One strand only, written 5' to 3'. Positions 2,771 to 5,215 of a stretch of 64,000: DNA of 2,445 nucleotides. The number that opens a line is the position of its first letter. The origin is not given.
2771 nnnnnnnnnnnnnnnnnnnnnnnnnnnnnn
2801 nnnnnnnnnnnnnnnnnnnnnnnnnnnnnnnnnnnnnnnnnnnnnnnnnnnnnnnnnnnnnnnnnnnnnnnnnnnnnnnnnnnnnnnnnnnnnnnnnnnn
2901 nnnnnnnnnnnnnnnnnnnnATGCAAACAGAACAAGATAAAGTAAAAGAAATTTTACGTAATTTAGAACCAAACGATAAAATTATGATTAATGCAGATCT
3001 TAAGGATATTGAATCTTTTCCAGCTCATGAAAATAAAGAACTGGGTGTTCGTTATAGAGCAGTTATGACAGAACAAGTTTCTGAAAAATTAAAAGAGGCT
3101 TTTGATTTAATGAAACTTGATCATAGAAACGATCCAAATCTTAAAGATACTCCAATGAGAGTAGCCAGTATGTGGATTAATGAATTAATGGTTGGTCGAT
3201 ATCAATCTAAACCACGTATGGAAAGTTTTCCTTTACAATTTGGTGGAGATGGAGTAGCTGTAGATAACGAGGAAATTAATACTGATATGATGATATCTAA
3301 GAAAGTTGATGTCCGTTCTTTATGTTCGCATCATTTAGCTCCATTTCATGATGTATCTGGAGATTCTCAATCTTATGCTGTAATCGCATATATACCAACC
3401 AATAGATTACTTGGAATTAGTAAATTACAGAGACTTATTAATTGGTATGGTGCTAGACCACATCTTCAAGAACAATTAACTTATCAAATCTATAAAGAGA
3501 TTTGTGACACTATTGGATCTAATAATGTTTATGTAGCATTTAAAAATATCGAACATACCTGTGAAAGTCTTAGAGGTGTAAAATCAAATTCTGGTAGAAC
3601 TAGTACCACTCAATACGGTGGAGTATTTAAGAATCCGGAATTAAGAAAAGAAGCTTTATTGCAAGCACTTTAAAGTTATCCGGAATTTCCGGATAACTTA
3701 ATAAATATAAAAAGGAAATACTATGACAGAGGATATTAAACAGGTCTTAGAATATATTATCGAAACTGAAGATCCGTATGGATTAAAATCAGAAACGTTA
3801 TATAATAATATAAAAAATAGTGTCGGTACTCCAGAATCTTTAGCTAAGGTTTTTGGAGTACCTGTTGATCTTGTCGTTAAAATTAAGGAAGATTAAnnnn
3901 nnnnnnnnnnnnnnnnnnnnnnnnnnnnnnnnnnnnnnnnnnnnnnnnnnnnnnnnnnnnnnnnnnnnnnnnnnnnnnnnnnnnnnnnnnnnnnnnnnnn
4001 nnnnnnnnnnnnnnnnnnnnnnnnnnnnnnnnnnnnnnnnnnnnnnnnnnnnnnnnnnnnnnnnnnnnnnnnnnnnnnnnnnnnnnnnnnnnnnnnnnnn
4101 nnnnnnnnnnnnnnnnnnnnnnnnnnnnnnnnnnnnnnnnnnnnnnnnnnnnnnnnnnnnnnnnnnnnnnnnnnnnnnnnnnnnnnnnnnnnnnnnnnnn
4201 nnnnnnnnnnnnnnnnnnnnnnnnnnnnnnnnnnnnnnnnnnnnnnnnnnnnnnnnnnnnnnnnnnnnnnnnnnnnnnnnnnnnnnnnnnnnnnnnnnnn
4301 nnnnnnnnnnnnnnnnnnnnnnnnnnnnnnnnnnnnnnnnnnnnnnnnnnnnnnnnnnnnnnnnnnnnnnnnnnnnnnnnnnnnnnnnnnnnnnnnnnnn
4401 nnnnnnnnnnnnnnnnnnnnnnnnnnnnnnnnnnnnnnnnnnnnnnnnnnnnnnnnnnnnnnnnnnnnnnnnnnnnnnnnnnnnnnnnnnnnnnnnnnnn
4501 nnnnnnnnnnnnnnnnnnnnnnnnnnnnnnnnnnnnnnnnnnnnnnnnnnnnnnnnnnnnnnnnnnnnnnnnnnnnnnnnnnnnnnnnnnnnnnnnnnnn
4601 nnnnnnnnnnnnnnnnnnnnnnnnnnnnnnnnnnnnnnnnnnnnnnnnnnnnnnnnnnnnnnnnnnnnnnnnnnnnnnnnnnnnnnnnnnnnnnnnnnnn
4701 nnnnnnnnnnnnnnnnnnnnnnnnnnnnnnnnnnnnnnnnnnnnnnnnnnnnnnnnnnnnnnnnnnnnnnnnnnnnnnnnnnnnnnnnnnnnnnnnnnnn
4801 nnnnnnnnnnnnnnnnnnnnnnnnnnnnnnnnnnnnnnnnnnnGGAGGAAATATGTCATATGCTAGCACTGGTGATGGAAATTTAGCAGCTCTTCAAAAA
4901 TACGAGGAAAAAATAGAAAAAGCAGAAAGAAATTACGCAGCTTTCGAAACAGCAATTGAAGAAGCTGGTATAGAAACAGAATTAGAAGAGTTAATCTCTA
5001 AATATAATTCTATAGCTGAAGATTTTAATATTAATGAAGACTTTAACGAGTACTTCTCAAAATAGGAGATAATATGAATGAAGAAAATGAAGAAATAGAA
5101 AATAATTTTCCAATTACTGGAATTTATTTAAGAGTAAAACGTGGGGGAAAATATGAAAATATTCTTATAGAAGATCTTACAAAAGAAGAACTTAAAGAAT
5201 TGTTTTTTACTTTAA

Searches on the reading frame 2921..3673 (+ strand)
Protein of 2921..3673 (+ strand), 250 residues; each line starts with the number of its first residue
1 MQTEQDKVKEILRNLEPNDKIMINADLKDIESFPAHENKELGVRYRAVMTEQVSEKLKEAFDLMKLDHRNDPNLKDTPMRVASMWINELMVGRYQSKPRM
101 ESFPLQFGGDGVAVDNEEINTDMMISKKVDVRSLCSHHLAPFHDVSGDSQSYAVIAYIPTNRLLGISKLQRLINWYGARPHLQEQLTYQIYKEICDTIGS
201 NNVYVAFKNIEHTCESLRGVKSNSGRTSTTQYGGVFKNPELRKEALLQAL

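Call 18: search_protein_families(library=phrogs, proteins=[window:2921-3673:+])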
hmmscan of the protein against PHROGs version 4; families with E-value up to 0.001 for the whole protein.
window:2921-3673:+ (250 aa): 1 family
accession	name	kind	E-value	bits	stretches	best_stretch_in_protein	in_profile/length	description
phrog_2197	-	other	6e-44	150.8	1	46-245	12-194/200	GTP cyclohydrolase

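Call 19: search_protein_families(library=pfam, proteins=[window:2921-3673:+])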
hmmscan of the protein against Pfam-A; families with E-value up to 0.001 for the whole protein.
window:2921-3673:+ (250 aa): 1 family
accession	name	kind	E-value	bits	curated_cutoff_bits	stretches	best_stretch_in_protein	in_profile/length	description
PF01227.27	GTP_cyclohydroI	-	1.2e-36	126.3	27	1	69-246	16-175/179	GTP cyclohydrolase I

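Call 91: find_related_loci(query=window:2921-3673:+, collection=viral_contigs, flank=1500)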
Query window:2921-3673:+ (250 aa) in viral_contigs; peptide patterns used: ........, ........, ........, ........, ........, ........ (x = any residue, [..] = any of these).
11 stretches matched a pattern; 3 encode a relative of the query (tblastn E <= 1e-3); 3 distinct loci.
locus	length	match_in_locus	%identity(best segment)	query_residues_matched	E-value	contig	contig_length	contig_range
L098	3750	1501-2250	93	1-250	6e-165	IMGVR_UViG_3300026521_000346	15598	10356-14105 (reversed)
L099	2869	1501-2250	91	1-250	3e-165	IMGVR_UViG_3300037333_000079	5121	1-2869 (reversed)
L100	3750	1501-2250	89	1-250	2e-156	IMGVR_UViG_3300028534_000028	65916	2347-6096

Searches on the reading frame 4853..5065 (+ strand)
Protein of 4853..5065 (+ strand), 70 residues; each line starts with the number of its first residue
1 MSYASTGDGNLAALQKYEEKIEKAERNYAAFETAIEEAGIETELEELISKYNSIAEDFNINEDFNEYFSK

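Call 77: search_protein_families(library=pfam, proteins=[window:4853-5065:+], max_evalue=0.01)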
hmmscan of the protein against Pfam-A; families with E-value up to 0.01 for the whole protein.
window:4853-5065:+ (70 aa): 1 family
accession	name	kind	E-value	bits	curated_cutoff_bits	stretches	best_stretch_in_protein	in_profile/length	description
PF00261.25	Tropomyosin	-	0.0087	16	38.6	1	14-58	190-232/242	Tropomyosin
